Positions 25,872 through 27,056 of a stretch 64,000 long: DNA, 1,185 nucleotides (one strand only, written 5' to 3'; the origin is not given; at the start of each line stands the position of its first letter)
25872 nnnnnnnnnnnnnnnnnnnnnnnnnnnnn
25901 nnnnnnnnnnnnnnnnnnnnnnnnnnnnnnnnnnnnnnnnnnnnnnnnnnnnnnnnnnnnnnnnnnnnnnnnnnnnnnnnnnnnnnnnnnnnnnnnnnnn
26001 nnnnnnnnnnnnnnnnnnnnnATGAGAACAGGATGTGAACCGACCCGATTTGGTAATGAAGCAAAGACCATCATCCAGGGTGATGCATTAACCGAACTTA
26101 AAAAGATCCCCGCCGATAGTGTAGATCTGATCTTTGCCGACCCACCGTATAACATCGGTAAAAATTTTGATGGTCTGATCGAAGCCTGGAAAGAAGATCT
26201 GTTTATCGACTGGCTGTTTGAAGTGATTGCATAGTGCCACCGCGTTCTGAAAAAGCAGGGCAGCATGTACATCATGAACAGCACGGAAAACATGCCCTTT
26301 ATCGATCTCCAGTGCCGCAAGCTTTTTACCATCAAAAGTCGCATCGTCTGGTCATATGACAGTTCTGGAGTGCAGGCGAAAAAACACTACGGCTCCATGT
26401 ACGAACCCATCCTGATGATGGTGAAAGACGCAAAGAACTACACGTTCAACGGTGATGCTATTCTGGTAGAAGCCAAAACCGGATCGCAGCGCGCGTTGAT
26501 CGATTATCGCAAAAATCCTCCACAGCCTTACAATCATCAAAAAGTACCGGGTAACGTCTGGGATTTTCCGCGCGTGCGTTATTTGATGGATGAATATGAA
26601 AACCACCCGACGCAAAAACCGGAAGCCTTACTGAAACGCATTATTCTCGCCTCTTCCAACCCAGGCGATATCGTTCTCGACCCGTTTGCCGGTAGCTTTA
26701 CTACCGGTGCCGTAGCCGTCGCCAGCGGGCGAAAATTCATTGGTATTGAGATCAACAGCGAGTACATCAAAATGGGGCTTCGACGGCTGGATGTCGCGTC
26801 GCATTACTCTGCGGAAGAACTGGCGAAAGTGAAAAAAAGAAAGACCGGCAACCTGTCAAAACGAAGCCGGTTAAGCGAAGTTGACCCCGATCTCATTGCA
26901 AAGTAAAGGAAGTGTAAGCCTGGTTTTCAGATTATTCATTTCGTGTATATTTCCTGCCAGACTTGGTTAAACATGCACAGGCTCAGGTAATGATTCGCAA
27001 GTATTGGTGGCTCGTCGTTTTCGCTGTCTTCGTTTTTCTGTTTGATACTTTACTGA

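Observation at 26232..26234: In-frame amber (TAG) codon splits the DNA adenine methyltransferase gene yhdJ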

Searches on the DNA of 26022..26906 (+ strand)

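Call 4: search_dna_similar(query=window:26022-26906:+, collection=ecoli_genomes, mode=near, max_rows=40)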
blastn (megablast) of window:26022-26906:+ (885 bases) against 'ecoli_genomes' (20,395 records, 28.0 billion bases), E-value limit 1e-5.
Records with a match: 5417; places in all: 5427; records where one place covers at least 80% of the query: 5387.
Genomes with a match: 5417 of 5426; with a place that covers at least 80% of the query: 5387. Places per genome that has any: lowest 1, median 1, highest 2. On chromosomes: 5426 places; on plasmids: 1.
Best place of each record, by identity: >=99% 1179; 95-99% 4235; 90-95% 3.
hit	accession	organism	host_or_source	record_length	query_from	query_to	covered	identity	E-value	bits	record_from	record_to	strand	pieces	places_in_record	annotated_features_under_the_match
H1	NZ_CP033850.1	Escherichia coli strain FDAARGOS_497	Homo sapiens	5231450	1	885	100%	100.0%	0e+0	1635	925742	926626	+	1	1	yhdJ: adenine-specific DNA-methyltransferase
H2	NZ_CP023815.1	Escherichia coli strain IMT16316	wild bird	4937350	1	885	100%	100.0%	0e+0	1635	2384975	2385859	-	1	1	yhdJ: adenine-specific DNA-methyltransferase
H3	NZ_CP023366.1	Escherichia coli strain 1428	canine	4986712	1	885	100%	100.0%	0e+0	1635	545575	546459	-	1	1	yhdJ: adenine-specific DNA-methyltransferase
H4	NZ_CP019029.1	Escherichia coli strain Ecol_881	Homo sapiens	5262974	1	885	100%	100.0%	0e+0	1635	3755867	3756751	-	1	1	yhdJ: adenine-specific DNA-methyltransferase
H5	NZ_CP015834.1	Escherichia coli strain MS6198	Homo sapiens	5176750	1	885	100%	100.0%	0e+0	1635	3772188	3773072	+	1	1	yhdJ: adenine-specific DNA-methyltransferase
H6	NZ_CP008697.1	Escherichia coli strain ST648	Homo sapiens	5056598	1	885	100%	100.0%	0e+0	1635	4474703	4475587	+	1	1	yhdJ: adenine-specific DNA-methyltransferase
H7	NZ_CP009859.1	Escherichia coli strain ECONIH1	rectal swab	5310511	1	885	100%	100.0%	0e+0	1635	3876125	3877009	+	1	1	yhdJ: adenine-specific DNA-methyltransferase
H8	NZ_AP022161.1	Escherichia coli strain WP5-S18-ESBL-08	-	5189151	1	885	100%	100.0%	0e+0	1635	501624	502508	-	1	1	yhdJ: adenine-specific DNA-methyltransferase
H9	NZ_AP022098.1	Escherichia coli strain WP4-S18-ESBL-09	-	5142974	1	885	100%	100.0%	0e+0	1635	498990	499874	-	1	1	yhdJ: adenine-specific DNA-methyltransferase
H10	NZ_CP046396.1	Escherichia coli strain ampC_0069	Homo sapiens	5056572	1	885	100%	100.0%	0e+0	1635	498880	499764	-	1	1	yhdJ: adenine-specific DNA-methyltransferase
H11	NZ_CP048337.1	Escherichia coli strain 142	environment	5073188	1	885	100%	100.0%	0e+0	1635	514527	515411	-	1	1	yhdJ: adenine-specific DNA-methyltransferase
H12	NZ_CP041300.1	Escherichia coli O1:H42 strain CLSC36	Homo sapiens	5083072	1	885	100%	100.0%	0e+0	1635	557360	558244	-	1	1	yhdJ: adenine-specific DNA-methyltransferase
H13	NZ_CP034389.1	Escherichia coli strain RS571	Homo sapiens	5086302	1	885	100%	100.0%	0e+0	1635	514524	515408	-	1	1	yhdJ: adenine-specific DNA-methyltransferase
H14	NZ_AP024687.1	Escherichia coli strain FUJ80154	Homo sapiens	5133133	1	885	100%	100.0%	0e+0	1635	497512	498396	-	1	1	yhdJ: adenine-specific DNA-methyltransferase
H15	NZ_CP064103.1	Escherichia coli strain IR53017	Homo sapiens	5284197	1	885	100%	100.0%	0e+0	1635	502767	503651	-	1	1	yhdJ: adenine-specific DNA-methyltransferase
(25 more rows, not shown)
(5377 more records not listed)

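Call 5: get_annotated_region(hit=H6, flank=3000)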
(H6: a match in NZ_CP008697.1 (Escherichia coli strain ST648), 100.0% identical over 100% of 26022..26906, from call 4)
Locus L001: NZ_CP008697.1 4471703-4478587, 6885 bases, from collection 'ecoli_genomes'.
description: Escherichia coli strain ST648 isolate Pleural Effusion of Patients with Empyema Thoracis chromosome, complete genome
organism: Escherichia coli strain ST648 (NCBI taxid 562)
replicon: chromosome; assembly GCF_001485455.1
host: Homo sapiens; source: Pleural Effusion; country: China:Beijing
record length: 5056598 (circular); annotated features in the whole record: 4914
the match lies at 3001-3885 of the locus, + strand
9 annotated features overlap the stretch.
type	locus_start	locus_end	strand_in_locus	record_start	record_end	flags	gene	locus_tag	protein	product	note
CDS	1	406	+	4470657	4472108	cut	panF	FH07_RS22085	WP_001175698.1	sodium/pantothenate symporter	-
CDS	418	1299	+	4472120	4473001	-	prmA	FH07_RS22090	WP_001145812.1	50S ribosomal protein L11 methyltransferase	-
CDS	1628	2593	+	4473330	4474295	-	dusB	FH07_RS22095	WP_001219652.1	tRNA dihydrouridine synthase DusB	-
CDS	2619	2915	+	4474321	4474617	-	fis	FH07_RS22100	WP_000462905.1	DNA-binding transcriptional regulator Fis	-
CDS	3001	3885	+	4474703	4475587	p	yhdJ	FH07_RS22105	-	adenine-specific DNA-methyltransferase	internal stop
CDS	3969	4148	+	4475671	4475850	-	yhdU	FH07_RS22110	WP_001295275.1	DUF2556 family protein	-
CDS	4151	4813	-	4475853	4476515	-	acrS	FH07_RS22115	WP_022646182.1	multidrug efflux transporter transcriptional repressor AcrS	-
CDS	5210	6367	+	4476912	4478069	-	acrE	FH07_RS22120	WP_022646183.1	multidrug efflux RND transporter periplasmic adaptor subunit AcrE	-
CDS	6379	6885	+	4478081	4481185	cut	acrF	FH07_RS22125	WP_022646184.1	multidrug efflux RND transporter permease subunit AcrF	-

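Call 6: search_dna_similar(query=window:26204-26260:+, collection=ecoli_genomes, mode=near, max_rows=60, rows=spread)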
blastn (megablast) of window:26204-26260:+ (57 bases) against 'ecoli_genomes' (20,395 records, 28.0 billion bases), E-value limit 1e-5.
Records with a match: 5415; places in all: 5416; records where one place covers at least 80% of the query: 5415.
Genomes with a match: 5415 of 5426; with a place that covers at least 80% of the query: 5415. Places per genome that has any: lowest 1, median 1, highest 2. On chromosomes: 5415 places; on plasmids: 1.
Best place of each record, by identity: >=99% 57; 95-99% 5354; 90-95% 4.
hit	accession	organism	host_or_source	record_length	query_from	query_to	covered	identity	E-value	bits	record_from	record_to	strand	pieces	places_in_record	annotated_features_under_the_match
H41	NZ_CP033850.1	Escherichia coli strain FDAARGOS_497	Homo sapiens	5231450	1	57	100%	100.0%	7e-21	106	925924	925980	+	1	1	yhdJ: adenine-specific DNA-methyltransferase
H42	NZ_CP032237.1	Escherichia coli strain ECCWS199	chicken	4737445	1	57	100%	98.2%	3e-19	100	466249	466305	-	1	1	yhdJ: adenine-specific DNA-methyltransferase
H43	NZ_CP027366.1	Escherichia coli strain 89-3156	missing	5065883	1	57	100%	98.2%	3e-19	100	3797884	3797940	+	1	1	yhdJ: adenine-specific DNA-methyltransferase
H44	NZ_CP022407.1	Escherichia coli O121:H19 strain 16-9255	Flour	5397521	1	57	100%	98.2%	3e-19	100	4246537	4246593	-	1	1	yhdJ: adenine-specific DNA-methyltransferase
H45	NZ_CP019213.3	Escherichia coli strain WCHEC050613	Sewage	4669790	1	57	100%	98.2%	3e-19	100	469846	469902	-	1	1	yhdJ: adenine-specific DNA-methyltransferase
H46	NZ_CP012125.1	Escherichia coli strain DH1Ec095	missing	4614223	1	57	100%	98.2%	3e-19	100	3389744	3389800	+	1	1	yhdJ: adenine-specific DNA-methyltransferase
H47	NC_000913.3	Escherichia coli str. K-12 substr. MG1655 strain K-12 ...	-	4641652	1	57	100%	98.2%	3e-19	100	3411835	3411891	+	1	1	yhdJ: DNA adenine methyltransferase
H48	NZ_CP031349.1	Escherichia coli O145 strain RM9467-C1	Cattle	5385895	1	57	100%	98.2%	3e-19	100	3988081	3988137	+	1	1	yhdJ: adenine-specific DNA-methyltransferase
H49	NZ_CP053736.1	Escherichia coli strain CP8-3_Sichuan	pig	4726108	1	57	100%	98.2%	3e-19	100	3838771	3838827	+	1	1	yhdJ: adenine-specific DNA-methyltransferase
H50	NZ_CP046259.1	Escherichia coli strain ECO2947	Homo sapiens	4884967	1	57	100%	98.2%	3e-19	100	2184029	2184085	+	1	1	yhdJ: adenine-specific DNA-methyltransferase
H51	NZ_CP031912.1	Escherichia coli O111:NM strain FWSEC0005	Homo sapiens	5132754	1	57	100%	98.2%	3e-19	100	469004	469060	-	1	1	yhdJ: adenine-specific DNA-methyltransferase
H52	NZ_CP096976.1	Escherichia coli strain 17-07187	Homo sapiens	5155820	1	57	100%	98.2%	3e-19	100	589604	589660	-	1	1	yhdJ: adenine-specific DNA-methyltransferase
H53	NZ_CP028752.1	Escherichia coli strain A23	Capybara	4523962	1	57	100%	98.2%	3e-19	100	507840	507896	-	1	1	yhdJ: adenine-specific DNA-methyltransferase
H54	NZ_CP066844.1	Escherichia coli strain Z30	Homo sapiens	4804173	1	57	100%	98.2%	3e-19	100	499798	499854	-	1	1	yhdJ: adenine-specific DNA-methyltransferase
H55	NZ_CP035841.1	Escherichia coli strain TW10722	Homo sapiens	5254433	1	57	100%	98.2%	3e-19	100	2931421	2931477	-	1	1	yhdJ: adenine-specific DNA-methyltransferase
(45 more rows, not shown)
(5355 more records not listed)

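Call 12: search_dna_similar(query=window:26204-26260:+, collection=ecoli_genomes, mode=near, max_rows=60, rows=best)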
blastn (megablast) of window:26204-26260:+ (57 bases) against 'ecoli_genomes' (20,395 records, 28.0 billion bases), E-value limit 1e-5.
Records with a match: 5415; places in all: 5416; records where one place covers at least 80% of the query: 5415.
Genomes with a match: 5415 of 5426; with a place that covers at least 80% of the query: 5415. Places per genome that has any: lowest 1, median 1, highest 2. On chromosomes: 5415 places; on plasmids: 1.
Best place of each record, by identity: >=99% 57; 95-99% 5354; 90-95% 4.
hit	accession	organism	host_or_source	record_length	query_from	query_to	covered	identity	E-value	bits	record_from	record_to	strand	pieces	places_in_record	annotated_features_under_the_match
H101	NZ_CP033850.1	Escherichia coli strain FDAARGOS_497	Homo sapiens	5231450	1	57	100%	100.0%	7e-21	106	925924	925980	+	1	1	yhdJ: adenine-specific DNA-methyltransferase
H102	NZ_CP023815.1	Escherichia coli strain IMT16316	wild bird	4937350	1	57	100%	100.0%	7e-21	106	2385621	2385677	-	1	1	yhdJ: adenine-specific DNA-methyltransferase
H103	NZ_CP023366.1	Escherichia coli strain 1428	canine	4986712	1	57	100%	100.0%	7e-21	106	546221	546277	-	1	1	yhdJ: adenine-specific DNA-methyltransferase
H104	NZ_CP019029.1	Escherichia coli strain Ecol_881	Homo sapiens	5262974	1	57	100%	100.0%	7e-21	106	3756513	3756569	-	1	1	yhdJ: adenine-specific DNA-methyltransferase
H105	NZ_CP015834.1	Escherichia coli strain MS6198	Homo sapiens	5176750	1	57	100%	100.0%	7e-21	106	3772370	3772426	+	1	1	yhdJ: adenine-specific DNA-methyltransferase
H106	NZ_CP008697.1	Escherichia coli strain ST648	Homo sapiens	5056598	1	57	100%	100.0%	7e-21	106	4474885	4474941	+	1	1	yhdJ: adenine-specific DNA-methyltransferase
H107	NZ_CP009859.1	Escherichia coli strain ECONIH1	rectal swab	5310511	1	57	100%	100.0%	7e-21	106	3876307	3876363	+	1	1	yhdJ: adenine-specific DNA-methyltransferase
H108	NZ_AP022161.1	Escherichia coli strain WP5-S18-ESBL-08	-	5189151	1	57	100%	100.0%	7e-21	106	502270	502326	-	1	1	yhdJ: adenine-specific DNA-methyltransferase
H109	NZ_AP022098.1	Escherichia coli strain WP4-S18-ESBL-09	-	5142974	1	57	100%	100.0%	7e-21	106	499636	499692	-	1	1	yhdJ: adenine-specific DNA-methyltransferase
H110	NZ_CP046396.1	Escherichia coli strain ampC_0069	Homo sapiens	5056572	1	57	100%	100.0%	7e-21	106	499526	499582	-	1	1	yhdJ: adenine-specific DNA-methyltransferase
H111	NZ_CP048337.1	Escherichia coli strain 142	environment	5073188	1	57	100%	100.0%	7e-21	106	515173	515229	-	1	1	yhdJ: adenine-specific DNA-methyltransferase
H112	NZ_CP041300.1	Escherichia coli O1:H42 strain CLSC36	Homo sapiens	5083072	1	57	100%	100.0%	7e-21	106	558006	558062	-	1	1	yhdJ: adenine-specific DNA-methyltransferase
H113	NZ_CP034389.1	Escherichia coli strain RS571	Homo sapiens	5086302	1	57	100%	100.0%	7e-21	106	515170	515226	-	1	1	yhdJ: adenine-specific DNA-methyltransferase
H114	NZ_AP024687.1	Escherichia coli strain FUJ80154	Homo sapiens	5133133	1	57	100%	100.0%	7e-21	106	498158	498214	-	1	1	yhdJ: adenine-specific DNA-methyltransferase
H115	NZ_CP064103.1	Escherichia coli strain IR53017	Homo sapiens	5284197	1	57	100%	100.0%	7e-21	106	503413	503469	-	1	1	yhdJ: adenine-specific DNA-methyltransferase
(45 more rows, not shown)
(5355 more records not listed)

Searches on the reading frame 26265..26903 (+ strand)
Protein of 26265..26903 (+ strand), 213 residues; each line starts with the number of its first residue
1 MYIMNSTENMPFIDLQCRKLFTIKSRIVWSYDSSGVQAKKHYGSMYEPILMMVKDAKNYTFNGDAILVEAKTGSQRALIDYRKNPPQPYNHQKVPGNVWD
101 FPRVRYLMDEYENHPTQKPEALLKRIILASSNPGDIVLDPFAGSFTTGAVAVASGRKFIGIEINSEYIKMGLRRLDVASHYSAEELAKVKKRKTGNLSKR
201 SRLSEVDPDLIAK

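Call 51: find_encoding_contigs(protein=window:26265-26903:+, flank=6000, max_places=10)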
Protein window:26265-26903:+ (213 aa): 25 contigs read that carry it; 5 places shown.
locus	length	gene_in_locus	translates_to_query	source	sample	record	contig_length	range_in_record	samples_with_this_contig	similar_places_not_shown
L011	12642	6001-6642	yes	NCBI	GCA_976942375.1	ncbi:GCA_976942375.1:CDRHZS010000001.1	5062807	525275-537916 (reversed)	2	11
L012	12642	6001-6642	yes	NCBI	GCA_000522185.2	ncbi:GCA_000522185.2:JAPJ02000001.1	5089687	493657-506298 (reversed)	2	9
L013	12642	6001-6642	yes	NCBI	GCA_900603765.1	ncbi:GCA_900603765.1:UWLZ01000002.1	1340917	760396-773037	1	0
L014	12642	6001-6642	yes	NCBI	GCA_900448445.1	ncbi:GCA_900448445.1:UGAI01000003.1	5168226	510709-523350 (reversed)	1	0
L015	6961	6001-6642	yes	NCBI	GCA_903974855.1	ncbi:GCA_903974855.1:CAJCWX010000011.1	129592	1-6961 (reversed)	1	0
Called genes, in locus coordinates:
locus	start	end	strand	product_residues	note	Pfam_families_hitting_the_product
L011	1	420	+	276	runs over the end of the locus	PF08220:HTH_DeoR, PF08279:HTH_11 (weak), PF00455:DeoRC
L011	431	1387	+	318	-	PF00294:PfkB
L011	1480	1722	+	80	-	PF06196:DUF997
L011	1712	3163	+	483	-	PF00474:SSF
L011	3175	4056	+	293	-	PF06325:PrmA, PF05175:MTS, PF13489:Methyltransf_23 (weak), PF13847:Methyltransf_31, PF08241:Methyltransf_11 (weak), PF08242:Methyltransf_12, PF13649:Methyltransf_25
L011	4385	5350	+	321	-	PF01207:Dus, PF00977:His_biosynth (faint)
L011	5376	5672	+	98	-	PF27465:Fis_N, PF02954:HTH_8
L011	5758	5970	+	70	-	PF01555:N6_N4_Mtase (weak)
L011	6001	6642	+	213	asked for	PF01555:N6_N4_Mtase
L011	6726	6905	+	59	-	PF10831:DUF2556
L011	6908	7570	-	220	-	PF00440:TetR_N, PF08361:TetR_C_2, PF08359:TetR_C_4 (weak)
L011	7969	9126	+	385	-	PF25919:BSH_CusB (faint), PF25917:BSH_RND, PF25876:HH_MFP_RND, PF25944:Beta-barrel_RND, PF25967:RND-MFP_C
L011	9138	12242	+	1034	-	PF00873:ACR_tran, PF02355:SecD_SecF_C (faint)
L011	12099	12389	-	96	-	-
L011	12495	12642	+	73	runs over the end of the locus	-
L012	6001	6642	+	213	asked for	PF01555:N6_N4_Mtase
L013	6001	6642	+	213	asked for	PF01555:N6_N4_Mtase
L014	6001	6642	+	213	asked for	PF01555:N6_N4_Mtase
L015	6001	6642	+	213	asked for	PF01555:N6_N4_Mtase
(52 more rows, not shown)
